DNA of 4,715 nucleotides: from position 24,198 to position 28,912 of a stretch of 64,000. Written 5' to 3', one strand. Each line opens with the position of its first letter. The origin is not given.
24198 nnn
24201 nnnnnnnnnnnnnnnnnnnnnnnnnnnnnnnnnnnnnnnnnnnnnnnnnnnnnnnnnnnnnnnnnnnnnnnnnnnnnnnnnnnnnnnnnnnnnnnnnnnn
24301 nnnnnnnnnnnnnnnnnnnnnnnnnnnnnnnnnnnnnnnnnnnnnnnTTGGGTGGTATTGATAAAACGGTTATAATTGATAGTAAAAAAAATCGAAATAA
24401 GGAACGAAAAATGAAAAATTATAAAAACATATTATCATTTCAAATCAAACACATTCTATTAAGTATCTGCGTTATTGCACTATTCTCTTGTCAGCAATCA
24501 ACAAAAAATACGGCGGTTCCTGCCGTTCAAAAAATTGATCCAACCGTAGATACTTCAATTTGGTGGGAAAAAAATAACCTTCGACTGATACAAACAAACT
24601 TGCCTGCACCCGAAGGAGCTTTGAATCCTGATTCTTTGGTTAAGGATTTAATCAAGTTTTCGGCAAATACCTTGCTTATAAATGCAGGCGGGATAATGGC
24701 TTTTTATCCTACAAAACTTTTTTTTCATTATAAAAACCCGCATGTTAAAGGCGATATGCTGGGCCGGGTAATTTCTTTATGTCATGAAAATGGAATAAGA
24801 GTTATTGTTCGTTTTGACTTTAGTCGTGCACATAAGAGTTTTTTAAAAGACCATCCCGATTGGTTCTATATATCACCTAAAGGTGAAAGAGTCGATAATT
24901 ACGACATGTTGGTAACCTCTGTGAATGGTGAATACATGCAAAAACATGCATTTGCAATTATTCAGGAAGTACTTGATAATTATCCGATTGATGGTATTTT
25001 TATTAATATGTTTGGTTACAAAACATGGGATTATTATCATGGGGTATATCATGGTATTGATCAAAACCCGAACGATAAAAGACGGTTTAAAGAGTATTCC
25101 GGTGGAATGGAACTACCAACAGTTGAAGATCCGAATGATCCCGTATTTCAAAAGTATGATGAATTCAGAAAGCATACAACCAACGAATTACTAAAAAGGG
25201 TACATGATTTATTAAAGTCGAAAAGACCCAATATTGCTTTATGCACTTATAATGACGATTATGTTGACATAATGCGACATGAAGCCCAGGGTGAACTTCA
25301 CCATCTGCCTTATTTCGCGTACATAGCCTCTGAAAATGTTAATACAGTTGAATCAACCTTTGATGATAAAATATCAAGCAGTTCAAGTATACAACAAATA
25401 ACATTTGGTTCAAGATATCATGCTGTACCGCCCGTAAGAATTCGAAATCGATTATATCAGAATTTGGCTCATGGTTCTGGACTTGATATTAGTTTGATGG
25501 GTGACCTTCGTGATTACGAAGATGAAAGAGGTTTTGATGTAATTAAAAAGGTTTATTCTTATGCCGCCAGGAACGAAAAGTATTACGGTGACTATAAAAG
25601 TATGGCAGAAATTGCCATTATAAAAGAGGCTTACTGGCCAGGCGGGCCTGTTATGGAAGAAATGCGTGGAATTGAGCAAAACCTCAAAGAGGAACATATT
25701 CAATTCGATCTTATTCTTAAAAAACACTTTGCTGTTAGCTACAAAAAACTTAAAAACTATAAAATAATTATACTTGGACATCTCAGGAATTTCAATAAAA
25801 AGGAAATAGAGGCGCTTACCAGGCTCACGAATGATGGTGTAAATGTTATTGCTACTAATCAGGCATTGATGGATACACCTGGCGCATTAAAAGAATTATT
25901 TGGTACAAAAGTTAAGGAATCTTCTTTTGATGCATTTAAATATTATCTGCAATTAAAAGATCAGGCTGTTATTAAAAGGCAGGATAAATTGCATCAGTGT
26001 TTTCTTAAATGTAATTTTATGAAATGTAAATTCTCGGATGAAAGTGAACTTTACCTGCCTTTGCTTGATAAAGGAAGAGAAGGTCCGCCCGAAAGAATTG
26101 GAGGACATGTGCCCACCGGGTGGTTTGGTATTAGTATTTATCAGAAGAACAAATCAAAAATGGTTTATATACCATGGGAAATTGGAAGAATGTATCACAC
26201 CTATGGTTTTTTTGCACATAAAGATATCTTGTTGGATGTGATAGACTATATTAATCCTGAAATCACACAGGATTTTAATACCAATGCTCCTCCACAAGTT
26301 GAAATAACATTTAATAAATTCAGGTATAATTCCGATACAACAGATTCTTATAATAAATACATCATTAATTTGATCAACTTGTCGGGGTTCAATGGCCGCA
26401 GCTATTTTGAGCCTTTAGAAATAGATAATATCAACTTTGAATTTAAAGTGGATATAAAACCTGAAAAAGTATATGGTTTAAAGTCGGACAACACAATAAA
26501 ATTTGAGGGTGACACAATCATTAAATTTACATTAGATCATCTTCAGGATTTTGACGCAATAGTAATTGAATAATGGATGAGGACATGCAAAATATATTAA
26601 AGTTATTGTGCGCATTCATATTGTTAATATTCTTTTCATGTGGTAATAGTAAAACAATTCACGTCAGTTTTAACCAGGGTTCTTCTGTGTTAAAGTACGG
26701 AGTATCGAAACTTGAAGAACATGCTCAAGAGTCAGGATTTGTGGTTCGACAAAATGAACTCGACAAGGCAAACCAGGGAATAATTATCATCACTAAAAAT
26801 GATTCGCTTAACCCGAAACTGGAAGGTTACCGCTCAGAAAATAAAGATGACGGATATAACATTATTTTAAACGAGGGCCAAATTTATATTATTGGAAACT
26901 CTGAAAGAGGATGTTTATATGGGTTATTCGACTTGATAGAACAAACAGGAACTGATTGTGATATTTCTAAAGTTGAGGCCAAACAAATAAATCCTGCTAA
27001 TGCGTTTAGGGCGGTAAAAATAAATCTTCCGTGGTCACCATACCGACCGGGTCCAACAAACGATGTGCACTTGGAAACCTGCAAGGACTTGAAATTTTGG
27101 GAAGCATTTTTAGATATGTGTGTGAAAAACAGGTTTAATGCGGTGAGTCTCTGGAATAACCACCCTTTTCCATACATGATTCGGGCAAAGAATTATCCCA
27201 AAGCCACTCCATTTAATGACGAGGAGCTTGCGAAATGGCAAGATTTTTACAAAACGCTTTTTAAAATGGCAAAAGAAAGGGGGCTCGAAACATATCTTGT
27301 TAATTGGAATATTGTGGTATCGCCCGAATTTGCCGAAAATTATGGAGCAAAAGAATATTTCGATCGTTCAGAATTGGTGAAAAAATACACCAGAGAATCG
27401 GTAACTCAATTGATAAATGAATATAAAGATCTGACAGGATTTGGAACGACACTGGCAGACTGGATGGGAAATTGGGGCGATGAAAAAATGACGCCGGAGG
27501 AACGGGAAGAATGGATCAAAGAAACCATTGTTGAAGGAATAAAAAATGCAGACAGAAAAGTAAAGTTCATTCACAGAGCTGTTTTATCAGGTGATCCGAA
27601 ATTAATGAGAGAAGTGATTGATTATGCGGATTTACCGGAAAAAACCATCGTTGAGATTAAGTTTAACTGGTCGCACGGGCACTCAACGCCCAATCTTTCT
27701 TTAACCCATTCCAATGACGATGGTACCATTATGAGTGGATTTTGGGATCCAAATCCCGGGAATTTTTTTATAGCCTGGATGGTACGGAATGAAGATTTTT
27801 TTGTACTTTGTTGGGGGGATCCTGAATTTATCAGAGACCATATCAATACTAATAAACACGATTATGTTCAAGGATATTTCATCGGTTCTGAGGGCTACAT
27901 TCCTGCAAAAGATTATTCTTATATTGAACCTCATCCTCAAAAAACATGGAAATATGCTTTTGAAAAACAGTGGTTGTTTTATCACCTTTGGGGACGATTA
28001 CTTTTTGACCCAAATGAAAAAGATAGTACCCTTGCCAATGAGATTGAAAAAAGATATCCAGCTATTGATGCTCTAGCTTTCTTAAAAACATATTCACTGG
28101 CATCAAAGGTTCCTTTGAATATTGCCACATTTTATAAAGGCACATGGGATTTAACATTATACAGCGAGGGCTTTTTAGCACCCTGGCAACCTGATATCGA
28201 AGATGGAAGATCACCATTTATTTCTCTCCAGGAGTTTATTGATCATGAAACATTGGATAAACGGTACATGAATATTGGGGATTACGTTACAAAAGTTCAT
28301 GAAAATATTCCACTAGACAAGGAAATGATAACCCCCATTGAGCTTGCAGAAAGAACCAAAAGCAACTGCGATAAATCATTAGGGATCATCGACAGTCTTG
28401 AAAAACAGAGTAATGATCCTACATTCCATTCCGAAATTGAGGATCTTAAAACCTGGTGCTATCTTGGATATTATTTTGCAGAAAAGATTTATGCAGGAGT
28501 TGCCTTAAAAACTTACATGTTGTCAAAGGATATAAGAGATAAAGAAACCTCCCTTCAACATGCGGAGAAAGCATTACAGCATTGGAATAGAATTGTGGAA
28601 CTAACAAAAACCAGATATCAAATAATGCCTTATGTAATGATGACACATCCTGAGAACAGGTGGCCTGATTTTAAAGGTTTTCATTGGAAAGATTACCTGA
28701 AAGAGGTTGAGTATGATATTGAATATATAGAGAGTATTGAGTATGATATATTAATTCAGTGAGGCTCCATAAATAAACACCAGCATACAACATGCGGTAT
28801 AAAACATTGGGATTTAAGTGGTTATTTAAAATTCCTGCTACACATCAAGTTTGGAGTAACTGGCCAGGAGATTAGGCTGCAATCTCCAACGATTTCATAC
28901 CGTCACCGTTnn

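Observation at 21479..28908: Giant 7.4-kb integron cassette carrying a three-gene lipoprotein CAZyme operon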

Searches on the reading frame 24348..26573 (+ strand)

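Call 6: search_protein_families(library=pfam, proteins=[window:24348-26573:+], max_evalue=0.01)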
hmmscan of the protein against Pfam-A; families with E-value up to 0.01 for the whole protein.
window:24348-26573:+ (741 aa): 3 families
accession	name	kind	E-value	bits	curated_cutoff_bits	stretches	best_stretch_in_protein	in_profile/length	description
PF14871.12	GHL6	-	5.1e-28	98.4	35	1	95-221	3-132/132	Hypothetical glycosyl hydrolase 6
PF02638.21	GHL10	-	6.6e-12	45.6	27.9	1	135-299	69-226/311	Glycosyl hydrolase-like 10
PF14885.12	GHL15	-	0.00049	20.6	27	1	166-220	40-95/271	Hypothetical glycosyl hydrolase family 15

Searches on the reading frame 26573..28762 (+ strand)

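Call 6: search_protein_families(library=pfam, proteins=[window:26573-28762:+], max_evalue=0.01)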
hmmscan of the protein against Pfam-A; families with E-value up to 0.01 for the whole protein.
window:26573-28762:+ (729 aa): 2 families
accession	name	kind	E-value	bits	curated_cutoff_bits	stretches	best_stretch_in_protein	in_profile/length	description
PF03648.19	Glyco_hydro_67N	-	0.00012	22.7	24.3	1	67-121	60-120/120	Glycosyl hydrolase family 67 N-terminus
PF02838.20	Glyco_hydro_20b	-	0.00071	20.8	26.1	1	38-118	31-101/124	Glycosyl hydrolase family 20, domain 2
